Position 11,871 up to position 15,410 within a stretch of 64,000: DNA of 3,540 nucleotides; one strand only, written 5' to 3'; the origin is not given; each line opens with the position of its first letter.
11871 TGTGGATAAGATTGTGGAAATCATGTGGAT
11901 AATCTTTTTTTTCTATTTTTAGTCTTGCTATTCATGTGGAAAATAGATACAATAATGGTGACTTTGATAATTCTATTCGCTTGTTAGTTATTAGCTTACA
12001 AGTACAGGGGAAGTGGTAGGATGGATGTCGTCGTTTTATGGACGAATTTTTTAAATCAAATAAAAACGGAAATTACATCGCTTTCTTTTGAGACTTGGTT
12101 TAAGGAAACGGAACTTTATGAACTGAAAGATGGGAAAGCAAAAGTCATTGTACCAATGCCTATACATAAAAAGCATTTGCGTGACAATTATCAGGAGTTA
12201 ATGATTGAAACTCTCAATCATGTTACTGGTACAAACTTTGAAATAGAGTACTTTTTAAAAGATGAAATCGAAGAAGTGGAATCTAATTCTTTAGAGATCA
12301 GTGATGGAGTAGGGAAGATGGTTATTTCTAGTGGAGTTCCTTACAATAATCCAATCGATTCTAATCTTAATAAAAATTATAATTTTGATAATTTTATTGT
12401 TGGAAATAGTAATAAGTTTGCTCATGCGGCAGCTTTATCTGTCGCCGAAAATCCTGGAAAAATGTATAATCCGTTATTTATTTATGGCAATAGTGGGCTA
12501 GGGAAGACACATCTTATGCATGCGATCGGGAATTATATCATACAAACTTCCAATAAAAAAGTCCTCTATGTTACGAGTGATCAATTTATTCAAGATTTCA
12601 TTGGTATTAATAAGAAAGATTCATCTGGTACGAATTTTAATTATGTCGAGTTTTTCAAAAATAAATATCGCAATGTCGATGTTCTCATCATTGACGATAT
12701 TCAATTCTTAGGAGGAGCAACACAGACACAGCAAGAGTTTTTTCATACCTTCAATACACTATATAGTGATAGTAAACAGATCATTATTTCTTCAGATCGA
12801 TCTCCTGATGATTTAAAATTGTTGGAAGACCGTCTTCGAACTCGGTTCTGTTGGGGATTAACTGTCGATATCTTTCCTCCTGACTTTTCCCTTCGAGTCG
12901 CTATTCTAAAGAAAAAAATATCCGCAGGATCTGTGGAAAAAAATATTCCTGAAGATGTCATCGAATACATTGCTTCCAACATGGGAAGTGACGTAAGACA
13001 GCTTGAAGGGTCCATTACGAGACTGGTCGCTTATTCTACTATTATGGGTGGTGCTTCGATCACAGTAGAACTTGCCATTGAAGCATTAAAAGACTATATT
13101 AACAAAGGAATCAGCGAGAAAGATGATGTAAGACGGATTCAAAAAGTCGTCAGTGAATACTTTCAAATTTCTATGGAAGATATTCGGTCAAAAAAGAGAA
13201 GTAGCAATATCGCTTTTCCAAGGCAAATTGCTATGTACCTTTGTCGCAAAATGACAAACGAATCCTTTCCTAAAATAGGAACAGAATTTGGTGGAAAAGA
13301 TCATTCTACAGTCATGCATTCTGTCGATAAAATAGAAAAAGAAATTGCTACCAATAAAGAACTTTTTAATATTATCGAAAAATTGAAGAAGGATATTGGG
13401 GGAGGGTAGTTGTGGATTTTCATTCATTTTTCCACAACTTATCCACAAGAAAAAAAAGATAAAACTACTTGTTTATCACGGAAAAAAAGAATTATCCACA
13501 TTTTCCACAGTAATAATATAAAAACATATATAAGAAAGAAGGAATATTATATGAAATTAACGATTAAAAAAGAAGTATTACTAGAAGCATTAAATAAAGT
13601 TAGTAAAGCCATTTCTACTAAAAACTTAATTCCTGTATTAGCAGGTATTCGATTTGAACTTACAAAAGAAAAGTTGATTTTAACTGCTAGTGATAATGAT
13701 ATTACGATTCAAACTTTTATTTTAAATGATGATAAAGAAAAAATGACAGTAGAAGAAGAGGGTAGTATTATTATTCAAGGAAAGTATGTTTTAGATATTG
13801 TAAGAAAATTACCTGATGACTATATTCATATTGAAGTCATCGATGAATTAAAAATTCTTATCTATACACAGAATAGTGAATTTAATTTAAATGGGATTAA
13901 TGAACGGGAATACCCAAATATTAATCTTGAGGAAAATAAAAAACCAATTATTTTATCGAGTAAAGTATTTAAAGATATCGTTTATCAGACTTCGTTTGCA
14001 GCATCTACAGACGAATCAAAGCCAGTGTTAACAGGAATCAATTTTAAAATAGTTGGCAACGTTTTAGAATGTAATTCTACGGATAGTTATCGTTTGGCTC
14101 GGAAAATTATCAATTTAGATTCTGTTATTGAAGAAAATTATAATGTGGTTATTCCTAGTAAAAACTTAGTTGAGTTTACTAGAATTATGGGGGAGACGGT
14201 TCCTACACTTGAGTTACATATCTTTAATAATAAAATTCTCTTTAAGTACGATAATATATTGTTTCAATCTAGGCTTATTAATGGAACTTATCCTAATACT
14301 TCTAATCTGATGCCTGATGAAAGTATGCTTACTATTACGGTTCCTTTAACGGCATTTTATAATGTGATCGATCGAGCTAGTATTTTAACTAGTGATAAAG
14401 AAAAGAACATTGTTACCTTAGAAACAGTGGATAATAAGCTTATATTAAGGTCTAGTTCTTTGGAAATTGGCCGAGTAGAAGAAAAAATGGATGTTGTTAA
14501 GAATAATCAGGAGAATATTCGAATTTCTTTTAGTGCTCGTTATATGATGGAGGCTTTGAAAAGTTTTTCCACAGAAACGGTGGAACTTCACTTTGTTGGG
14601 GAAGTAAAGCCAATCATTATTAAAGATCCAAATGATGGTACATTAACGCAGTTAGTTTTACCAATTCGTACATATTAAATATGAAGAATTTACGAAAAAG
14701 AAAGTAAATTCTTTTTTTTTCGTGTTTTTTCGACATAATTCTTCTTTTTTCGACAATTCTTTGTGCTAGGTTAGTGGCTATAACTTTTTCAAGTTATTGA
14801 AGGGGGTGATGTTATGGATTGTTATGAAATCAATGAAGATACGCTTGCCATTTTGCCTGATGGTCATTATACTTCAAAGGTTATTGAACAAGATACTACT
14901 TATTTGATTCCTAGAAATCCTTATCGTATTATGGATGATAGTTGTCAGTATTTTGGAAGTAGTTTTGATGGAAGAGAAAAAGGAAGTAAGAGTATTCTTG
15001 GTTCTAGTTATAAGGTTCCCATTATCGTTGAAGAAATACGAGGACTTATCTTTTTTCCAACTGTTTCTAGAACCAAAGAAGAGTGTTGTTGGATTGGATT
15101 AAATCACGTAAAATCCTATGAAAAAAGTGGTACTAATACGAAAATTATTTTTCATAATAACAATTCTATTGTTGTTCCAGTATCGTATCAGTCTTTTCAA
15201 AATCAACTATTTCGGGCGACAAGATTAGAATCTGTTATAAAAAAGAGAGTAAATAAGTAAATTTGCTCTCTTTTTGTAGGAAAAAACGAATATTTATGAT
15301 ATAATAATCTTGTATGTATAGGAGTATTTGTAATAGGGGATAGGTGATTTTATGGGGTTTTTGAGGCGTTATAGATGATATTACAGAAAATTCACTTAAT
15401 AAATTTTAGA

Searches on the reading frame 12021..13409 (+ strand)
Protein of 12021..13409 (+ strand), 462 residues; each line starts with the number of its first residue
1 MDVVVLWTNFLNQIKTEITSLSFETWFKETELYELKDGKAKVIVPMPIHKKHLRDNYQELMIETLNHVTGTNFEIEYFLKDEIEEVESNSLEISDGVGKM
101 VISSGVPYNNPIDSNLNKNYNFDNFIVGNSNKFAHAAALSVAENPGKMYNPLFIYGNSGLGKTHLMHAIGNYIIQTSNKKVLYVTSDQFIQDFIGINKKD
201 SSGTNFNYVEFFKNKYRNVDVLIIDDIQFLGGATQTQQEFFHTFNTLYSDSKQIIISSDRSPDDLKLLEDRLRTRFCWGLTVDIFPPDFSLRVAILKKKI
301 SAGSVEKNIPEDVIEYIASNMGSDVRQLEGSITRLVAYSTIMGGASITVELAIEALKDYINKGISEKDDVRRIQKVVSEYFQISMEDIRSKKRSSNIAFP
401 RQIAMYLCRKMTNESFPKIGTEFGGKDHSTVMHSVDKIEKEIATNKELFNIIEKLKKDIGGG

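Call 7: search_protein_families(library=pfam, proteins=[window:12021-13409:+])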
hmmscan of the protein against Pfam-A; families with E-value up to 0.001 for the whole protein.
window:12021-13409:+ (462 aa): 8 families
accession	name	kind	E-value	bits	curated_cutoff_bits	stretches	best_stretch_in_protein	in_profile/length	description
PF00308.24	Bac_DnaA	-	6.9e-66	221.8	23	1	116-283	1-162/162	Bacterial DnaA ATPAse domain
PF08299.17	Bac_DnaA_C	-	9.3e-34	115.7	31.5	1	371-438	2-69/69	Bacterial dnaA protein helix-turn-helix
PF01695.23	IstB_IS21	-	8.1e-08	32.5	24.1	1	152-260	95-194/238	IstB-like ATP binding protein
PF11638.13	DnaA_N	-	1.1e-06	28.7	24.6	1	6-61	3-59/65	DnaA N-terminal domain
PF13173.12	AAA_14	-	1.7e-05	25.2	27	1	151-261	4-100/129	AAA domain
PF00004.35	AAA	-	2.5e-05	25.2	21.2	1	153-256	2-105/131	ATPase family associated with various cellular activities (AAA)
PF13401.12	AAA_22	-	0.0004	21.1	27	0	152-249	8-109/130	AAA domain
PF01637.24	ATPase_2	-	0.00052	20.3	33.2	0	148-186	19-56/225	ATPase domain predominantly from Archaea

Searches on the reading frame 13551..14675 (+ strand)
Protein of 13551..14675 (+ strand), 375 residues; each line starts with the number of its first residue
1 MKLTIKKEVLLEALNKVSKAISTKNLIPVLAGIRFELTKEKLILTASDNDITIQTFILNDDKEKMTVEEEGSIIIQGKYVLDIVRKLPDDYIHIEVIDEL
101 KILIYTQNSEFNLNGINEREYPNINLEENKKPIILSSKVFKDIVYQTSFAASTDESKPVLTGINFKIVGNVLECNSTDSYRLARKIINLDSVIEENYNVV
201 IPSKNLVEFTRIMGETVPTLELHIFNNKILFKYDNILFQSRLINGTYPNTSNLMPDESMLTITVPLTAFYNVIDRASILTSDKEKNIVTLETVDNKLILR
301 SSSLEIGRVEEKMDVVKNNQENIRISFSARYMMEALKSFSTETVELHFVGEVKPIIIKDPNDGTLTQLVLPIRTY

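Call 49: find_homologous_proteins(query=window:13551-14675:+, max_evalue=1e-30)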
Query window:13551-14675:+ (375 aa): 5288 proteins with E <= 1e-30 among 8000 candidates; the best 120 are listed.
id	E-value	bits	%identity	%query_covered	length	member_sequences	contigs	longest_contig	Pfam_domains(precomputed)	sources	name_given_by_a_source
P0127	1.5e-231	785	100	100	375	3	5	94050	PF00712.25,PF02768.21,PF02767.22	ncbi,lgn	-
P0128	4.0e-231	784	100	100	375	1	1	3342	PF00712.25,PF02768.21,PF02767.22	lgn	-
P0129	8.5e-214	727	92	100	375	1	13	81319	PF00712.25,PF02768.21,PF02767.22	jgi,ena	-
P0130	3.0e-213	725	92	100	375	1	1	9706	PF00712.25,PF02768.21,PF02767.22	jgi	-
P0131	1.1e-185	635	80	100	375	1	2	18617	PF00712.25,PF02768.21,PF02767.22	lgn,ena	-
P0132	1.5e-185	634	80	100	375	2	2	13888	PF00712.25,PF02768.21,PF02767.22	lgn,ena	-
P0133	4.0e-182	623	78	100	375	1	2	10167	PF00712.25,PF02768.21,PF02767.22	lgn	-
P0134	3.0e-181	620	78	100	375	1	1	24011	PF00712.25,PF02768.21,PF02767.22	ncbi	-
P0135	1.7e-178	611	77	100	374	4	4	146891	PF00712.25,PF02768.21,PF02767.22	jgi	-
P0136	5.9e-174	596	76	100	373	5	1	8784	PF00712.25,PF02768.21,PF02767.22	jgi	-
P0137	7.4e-174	596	76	100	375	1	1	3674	PF00712.25,PF02768.21,PF02767.22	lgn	-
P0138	8.3e-174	596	75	100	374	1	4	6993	PF00712.25,PF02768.21,PF02767.22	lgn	-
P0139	9.6e-174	595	75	100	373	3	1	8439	PF00712.25,PF02768.21,PF02767.22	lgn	-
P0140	1.1e-173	595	75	100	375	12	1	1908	PF00712.25,PF02768.21,PF02767.22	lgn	-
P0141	1.1e-173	595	75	100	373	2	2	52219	PF00712.25,PF02768.21,PF02767.22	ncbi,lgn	-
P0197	5.1e-171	586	75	100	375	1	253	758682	PF00712.25,PF02768.21,PF02767.22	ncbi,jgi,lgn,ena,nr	ncbi:MAG: DNA polymerase III subunit beta [Bacilli bacterium]|jgi:DNA polymerase-3 subunit beta|nr:D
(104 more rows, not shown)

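Call 50: find_encoding_contigs(protein=P0129, flank=10000, max_places=2)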
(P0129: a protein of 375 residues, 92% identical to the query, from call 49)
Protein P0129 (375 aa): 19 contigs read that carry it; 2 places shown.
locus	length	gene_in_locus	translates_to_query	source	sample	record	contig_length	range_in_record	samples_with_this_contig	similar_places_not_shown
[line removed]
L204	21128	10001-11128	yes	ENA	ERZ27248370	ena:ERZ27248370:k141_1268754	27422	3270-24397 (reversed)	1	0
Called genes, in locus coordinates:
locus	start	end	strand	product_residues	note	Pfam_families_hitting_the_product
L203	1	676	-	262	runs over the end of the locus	PF00142:Fer4_NifH (weak), PF01656:CbiA, PF02374:ArsA_ATPase (weak), PF06564:CBP_BcsQ (faint), PF09140:MipZ (weak), PF10609:ParA, PF13614:AAA_31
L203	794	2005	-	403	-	PF02195:ParB_N, PF17762:HTH_ParB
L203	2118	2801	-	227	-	PF02527:GidB, PF13847:Methyltransf_31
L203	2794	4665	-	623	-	PF00890:FAD_binding_2 (faint), PF01134:GIDA, PF07992:Pyr_redox_2 (faint), PF12831:FAD_oxidored (faint), PF21680:GIDA_C_1st, PF13932:SAM_GIDA_C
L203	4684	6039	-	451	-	PF10396:TrmE_N, PF12631:MnmE_helical, PF03193:RsgA_GTPase (faint), PF01926:MMR_HSR1, PF02421:FeoB_N, PF04548:AIG1 (weak)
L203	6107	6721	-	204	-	PF07650:KH_2 (weak), PF13083:KH_KhpA-B, PF01424:R3H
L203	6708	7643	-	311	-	PF02096:60KD_IMP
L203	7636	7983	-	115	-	PF00825:Ribonuclease_P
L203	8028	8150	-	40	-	PF00468:Ribosomal_L34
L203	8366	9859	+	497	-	PF11638:DnaA_N, PF01695:IstB_IS21, PF00308:Bac_DnaA, PF08299:Bac_DnaA_C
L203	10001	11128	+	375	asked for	PF00712:DNA_pol3_beta, PF02767:DNA_pol3_beta_2, PF02768:DNA_pol3_beta_3, PF00712:DNA_pol3_beta (weak)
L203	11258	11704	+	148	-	PF06338:ComK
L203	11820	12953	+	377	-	PF02463:SMC_N, PF11398:DUF2813 (faint), PF13175:AAA_15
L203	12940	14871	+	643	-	PF02518:HATPase_c, PF00204:DNA_gyraseB, PF01751:Toprim, PF00986:DNA_gyraseB_C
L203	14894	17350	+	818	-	PF00521:DNA_topoisoIV, PF03989:DNA_gyraseA_C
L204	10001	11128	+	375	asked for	PF00712:DNA_pol3_beta, PF02767:DNA_pol3_beta_2, PF02768:DNA_pol3_beta_3, PF00712:DNA_pol3_beta (weak)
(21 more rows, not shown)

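Call 51: find_encoding_contigs(protein=P0135, flank=10000, max_places=2)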
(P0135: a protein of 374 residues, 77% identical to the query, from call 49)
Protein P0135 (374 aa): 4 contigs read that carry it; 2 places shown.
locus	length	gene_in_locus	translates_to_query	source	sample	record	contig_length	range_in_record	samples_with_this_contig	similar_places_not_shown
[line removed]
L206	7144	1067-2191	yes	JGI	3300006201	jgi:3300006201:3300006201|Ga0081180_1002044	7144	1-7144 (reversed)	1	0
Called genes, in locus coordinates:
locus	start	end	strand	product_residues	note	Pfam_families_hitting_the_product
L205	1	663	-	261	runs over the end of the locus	PF00142:Fer4_NifH, PF01656:CbiA, PF02374:ArsA_ATPase (weak), PF06564:CBP_BcsQ, PF09140:MipZ (weak), PF10609:ParA (weak), PF13614:AAA_31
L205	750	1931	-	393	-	PF02195:ParB_N, PF17762:HTH_ParB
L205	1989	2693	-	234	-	PF02527:GidB, PF13847:Methyltransf_31 (weak)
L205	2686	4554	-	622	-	PF00890:FAD_binding_2 (faint), PF01134:GIDA, PF07992:Pyr_redox_2 (weak), PF12831:FAD_oxidored (weak), PF21680:GIDA_C_1st, PF13932:SAM_GIDA_C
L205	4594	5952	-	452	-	PF10396:TrmE_N, PF12631:MnmE_helical, PF00009:GTP_EFTU (faint), PF00350:Dynamin_N (faint), PF01926:MMR_HSR1, PF02421:FeoB_N, PF04548:AIG1 (faint), PF08477:Roc (weak)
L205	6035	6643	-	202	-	PF13083:KH_KhpA-B (weak), PF01424:R3H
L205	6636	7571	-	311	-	PF02096:60KD_IMP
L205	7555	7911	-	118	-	PF00825:Ribonuclease_P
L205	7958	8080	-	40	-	PF00468:Ribosomal_L34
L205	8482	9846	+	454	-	PF11638:DnaA_N (weak), PF01695:IstB_IS21 (weak), PF00308:Bac_DnaA, PF01637:ATPase_2 (faint), PF13173:AAA_14 (faint), PF08299:Bac_DnaA_C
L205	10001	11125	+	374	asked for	PF00712:DNA_pol3_beta, PF02767:DNA_pol3_beta_2, PF02768:DNA_pol3_beta_3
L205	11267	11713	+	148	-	PF06338:ComK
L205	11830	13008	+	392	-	PF02463:SMC_N, PF13175:AAA_15 (weak), PF13476:AAA_23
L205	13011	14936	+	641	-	PF02518:HATPase_c, PF00204:DNA_gyraseB, PF01751:Toprim, PF00986:DNA_gyraseB_C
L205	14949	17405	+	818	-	PF00521:DNA_topoisoIV, PF03989:DNA_gyraseA_C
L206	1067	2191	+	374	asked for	PF00712:DNA_pol3_beta, PF02767:DNA_pol3_beta_2, PF02768:DNA_pol3_beta_3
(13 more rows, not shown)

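Call 52: find_encoding_contigs(protein=P0197, flank=10000, max_places=2)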
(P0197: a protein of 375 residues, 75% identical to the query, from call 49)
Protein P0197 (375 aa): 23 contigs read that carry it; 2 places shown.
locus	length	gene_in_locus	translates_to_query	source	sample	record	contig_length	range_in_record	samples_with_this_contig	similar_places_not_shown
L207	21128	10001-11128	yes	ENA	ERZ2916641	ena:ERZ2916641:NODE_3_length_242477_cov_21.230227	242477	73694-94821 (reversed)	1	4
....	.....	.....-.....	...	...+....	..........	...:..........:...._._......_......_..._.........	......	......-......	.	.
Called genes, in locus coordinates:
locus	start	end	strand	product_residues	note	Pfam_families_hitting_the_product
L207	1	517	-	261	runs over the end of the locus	PF00142:Fer4_NifH, PF01656:CbiA, PF02374:ArsA_ATPase (weak), PF06564:CBP_BcsQ, PF09140:MipZ, PF10609:ParA, PF13614:AAA_31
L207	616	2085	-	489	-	PF02195:ParB_N, PF17762:HTH_ParB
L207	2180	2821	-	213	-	PF02527:GidB, PF13847:Methyltransf_31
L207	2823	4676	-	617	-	PF00890:FAD_binding_2 (faint), PF01134:GIDA, PF03486:HI0933_like (faint), PF07992:Pyr_redox_2 (weak), PF12831:FAD_oxidored (weak), PF21680:GIDA_C_1st, PF13932:SAM_GIDA_C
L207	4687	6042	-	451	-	PF10396:TrmE_N, PF12631:MnmE_helical, PF00071:Ras (weak), PF01926:MMR_HSR1, PF02421:FeoB_N, PF04548:AIG1 (weak)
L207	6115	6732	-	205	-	PF01424:R3H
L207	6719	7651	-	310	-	PF02096:60KD_IMP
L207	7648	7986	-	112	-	PF00825:Ribonuclease_P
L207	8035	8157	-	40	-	PF00468:Ribosomal_L34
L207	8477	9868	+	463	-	PF11638:DnaA_N, PF01695:IstB_IS21 (weak), PF00308:Bac_DnaA, PF00004:AAA (faint), PF13401:AAA_22 (faint), PF08299:Bac_DnaA_C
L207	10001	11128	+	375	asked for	PF00712:DNA_pol3_beta, PF02767:DNA_pol3_beta_2 (weak), PF00712:DNA_pol3_beta (weak), PF02767:DNA_pol3_beta_2, PF02768:DNA_pol3_beta_3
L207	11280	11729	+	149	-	PF06338:ComK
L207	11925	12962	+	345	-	PF02463:SMC_N, PF13304:AAA_21 (faint)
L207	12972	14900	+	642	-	PF02518:HATPase_c, PF00204:DNA_gyraseB, PF01751:Toprim, PF00986:DNA_gyraseB_C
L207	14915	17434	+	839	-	PF00521:DNA_topoisoIV, PF03989:DNA_gyraseA_C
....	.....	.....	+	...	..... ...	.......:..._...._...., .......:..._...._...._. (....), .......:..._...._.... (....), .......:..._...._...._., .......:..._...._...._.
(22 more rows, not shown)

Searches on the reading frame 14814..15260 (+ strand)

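Call 7: search_protein_families(library=pfam, proteins=[window:14814-15260:+])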
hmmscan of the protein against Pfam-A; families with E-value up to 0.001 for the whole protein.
window:14814-15260:+ (148 aa): 1 family
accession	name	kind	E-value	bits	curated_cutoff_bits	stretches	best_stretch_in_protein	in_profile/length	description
PF06338.17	ComK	-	2e-43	148.2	22.3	1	2-146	2-151/152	ComK protein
